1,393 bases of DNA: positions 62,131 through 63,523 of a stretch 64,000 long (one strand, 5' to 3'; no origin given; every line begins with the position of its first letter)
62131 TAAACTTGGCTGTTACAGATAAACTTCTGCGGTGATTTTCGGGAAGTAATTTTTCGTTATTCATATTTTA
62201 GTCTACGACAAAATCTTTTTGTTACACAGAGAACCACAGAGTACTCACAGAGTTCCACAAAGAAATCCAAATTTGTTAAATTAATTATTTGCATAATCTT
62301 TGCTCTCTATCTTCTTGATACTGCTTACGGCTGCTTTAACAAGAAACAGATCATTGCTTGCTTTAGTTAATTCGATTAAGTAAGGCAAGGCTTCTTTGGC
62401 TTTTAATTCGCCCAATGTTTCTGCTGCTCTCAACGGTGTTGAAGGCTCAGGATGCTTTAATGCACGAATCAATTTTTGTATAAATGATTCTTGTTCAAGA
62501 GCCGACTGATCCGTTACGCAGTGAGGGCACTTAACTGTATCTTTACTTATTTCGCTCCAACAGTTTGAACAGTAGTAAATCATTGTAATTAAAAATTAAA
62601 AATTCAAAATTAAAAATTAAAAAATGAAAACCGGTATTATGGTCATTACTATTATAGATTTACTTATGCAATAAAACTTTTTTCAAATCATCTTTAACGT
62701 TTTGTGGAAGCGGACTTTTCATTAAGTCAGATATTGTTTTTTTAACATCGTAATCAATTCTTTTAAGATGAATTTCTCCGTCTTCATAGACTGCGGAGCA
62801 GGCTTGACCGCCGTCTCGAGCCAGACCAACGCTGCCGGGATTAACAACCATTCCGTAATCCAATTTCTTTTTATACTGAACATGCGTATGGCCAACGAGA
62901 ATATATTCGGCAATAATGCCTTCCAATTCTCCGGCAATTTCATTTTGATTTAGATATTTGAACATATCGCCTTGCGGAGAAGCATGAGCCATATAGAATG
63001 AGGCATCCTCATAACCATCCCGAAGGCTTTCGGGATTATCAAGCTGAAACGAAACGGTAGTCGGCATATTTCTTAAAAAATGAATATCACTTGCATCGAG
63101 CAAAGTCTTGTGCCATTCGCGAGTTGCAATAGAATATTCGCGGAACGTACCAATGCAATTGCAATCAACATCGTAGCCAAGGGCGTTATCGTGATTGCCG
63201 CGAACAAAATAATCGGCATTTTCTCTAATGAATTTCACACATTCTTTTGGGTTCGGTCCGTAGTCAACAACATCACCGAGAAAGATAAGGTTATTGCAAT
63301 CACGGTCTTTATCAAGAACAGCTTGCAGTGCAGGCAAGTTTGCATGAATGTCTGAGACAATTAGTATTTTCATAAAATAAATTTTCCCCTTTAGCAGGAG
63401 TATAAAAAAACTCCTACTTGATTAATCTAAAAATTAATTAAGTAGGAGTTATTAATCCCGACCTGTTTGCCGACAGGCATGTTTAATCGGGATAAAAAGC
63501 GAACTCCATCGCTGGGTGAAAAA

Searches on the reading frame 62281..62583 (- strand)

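Call 15: search_protein_families(library=pfam, proteins=[window:62281-62583:-], max_evalue=0.01)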
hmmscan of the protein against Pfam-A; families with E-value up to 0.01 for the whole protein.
window:62281-62583:- (100 aa): 3 families
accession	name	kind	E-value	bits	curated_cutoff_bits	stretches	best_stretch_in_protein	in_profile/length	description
PF13646.12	HEAT_2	-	3.2e-08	34.2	27.7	1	35-96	1-62/88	HEAT repeats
PF03130.22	HEAT_PBS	-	0.00063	20.5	20.9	0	52-72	4-24/27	PBS lyase HEAT-like repeat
PF12773.13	DZR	-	0.003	18.1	27.3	1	5-26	1-22/45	Double zinc ribbon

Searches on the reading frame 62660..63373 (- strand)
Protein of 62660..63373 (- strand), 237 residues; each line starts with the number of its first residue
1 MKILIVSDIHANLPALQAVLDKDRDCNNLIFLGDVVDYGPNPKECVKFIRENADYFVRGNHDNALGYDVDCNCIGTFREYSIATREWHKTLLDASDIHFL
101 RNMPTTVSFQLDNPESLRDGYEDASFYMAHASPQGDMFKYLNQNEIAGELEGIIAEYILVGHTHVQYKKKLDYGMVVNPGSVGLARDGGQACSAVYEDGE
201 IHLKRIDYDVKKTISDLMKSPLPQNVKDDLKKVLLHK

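Call 15: search_protein_families(library=pfam, proteins=[window:62660-63373:-], max_evalue=0.01)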
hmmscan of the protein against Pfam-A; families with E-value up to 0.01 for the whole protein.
window:62660-63373:- (237 aa): 3 families
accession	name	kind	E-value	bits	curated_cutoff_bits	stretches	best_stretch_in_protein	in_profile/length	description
PF12850.12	Metallophos_2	-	6.7e-21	75.4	27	1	1-196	1-149/154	Calcineurin-like phosphoesterase superfamily domain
PF00149.33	Metallophos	-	1.1e-17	65.5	21.5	1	1-165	1-190/191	Calcineurin-like phosphoesterase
PF14582.11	Metallophos_3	-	0.0039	17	28.2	0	153-182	209-239/259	Metallophosphoesterase, calcineurin superfamily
